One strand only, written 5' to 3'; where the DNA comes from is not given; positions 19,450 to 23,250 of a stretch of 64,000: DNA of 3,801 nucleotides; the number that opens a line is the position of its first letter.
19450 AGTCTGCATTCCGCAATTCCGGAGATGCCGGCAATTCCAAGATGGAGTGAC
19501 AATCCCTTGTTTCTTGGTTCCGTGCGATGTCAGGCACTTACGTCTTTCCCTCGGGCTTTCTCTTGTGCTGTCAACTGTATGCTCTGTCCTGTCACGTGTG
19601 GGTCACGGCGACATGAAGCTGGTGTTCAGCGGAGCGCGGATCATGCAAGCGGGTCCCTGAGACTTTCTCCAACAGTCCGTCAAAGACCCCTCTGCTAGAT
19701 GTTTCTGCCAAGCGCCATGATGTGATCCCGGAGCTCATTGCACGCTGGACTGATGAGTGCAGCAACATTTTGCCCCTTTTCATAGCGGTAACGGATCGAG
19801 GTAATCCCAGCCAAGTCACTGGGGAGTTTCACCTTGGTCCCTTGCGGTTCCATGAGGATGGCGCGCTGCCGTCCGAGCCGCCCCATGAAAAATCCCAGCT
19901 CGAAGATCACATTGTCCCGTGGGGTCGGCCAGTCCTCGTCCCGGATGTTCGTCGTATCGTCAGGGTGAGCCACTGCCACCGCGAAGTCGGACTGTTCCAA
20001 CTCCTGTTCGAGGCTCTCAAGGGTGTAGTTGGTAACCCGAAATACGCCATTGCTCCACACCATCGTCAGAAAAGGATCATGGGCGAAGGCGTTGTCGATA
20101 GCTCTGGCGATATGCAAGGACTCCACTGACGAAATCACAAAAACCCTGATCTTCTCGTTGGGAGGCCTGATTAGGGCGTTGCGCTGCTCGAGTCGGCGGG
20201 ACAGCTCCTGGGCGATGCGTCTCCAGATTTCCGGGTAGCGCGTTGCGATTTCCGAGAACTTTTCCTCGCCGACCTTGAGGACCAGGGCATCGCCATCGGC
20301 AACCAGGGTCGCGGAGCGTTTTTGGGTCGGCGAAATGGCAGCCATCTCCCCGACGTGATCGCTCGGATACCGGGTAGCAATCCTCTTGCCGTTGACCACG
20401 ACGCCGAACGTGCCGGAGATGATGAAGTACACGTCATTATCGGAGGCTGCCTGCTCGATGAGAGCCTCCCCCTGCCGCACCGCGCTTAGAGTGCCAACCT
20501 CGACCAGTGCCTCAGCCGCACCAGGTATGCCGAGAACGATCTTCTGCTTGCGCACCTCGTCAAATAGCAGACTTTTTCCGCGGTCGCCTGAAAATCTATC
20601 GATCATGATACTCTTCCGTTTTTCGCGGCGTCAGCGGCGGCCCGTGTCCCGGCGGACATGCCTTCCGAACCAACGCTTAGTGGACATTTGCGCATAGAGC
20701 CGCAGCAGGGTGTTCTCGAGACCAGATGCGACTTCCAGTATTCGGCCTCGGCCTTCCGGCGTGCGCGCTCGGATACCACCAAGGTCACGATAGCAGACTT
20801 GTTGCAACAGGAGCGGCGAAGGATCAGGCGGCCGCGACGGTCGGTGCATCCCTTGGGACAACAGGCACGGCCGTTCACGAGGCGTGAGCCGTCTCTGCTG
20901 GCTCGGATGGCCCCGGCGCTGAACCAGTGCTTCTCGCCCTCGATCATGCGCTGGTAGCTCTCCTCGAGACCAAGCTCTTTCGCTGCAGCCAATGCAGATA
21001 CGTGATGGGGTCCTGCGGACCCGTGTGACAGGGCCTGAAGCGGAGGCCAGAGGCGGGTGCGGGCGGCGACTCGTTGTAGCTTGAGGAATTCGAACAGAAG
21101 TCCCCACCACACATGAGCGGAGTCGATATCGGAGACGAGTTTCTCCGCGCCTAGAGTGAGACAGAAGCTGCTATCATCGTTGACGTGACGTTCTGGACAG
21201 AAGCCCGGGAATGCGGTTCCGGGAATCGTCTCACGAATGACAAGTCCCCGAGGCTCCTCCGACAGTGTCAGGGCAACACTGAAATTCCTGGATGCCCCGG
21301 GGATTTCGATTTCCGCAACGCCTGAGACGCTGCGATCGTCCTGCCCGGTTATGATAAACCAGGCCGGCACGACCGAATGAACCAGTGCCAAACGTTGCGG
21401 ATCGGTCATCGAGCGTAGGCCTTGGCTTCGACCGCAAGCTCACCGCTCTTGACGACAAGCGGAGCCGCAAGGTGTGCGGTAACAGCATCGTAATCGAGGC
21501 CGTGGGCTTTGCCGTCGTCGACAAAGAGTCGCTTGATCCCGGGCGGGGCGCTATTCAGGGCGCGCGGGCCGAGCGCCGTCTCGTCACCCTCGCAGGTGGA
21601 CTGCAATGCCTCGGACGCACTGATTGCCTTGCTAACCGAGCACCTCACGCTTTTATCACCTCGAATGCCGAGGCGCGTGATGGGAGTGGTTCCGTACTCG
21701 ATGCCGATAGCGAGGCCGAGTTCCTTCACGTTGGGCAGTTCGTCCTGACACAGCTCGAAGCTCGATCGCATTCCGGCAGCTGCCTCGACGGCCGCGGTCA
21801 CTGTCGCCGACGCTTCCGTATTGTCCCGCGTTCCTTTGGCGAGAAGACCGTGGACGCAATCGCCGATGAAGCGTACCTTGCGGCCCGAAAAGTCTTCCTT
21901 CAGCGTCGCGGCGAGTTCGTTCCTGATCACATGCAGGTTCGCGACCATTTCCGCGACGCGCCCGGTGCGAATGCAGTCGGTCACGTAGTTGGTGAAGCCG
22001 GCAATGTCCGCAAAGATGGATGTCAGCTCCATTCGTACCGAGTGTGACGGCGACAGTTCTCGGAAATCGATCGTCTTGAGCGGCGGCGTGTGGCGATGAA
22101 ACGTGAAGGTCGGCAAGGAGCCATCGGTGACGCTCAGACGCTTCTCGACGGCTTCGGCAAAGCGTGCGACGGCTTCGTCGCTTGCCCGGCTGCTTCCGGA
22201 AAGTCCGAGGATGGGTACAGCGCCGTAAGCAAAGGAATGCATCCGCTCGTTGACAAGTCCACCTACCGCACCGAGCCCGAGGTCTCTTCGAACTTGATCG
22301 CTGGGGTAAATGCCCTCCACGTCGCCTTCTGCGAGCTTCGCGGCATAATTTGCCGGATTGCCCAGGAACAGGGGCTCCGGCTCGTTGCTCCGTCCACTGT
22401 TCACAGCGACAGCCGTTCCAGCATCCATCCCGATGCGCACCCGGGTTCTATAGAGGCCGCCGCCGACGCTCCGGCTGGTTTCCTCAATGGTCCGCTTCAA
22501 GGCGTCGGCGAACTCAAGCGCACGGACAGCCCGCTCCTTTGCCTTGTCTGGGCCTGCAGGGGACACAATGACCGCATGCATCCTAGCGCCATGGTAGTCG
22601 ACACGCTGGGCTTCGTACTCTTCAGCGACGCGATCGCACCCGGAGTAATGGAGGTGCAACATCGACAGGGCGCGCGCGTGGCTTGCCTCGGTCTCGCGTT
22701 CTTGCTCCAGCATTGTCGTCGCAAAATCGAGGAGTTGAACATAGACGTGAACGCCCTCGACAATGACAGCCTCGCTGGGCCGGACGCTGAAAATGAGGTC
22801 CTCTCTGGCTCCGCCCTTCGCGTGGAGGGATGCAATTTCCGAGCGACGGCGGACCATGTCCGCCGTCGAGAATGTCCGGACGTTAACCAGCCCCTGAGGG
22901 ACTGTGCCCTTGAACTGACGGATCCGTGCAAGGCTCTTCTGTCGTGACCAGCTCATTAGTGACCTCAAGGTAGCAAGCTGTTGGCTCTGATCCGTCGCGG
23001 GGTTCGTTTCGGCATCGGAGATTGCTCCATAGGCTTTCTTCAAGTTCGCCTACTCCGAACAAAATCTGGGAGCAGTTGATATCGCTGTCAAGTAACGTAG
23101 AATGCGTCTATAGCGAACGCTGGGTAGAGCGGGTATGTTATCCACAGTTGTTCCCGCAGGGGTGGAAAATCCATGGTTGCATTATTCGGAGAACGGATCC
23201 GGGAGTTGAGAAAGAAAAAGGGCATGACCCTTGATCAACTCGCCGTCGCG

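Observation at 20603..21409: Middle gene: E2-like active-site strip (HVN-x5-CL) plus a nine-cysteine C-terminal module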

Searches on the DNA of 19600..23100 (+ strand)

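Call 94: search_dna_similar(query=window:19600-23100:+, collection=plasmids, mode=near, max_rows=10)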
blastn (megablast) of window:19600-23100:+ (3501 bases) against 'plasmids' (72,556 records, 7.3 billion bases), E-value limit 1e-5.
No match.
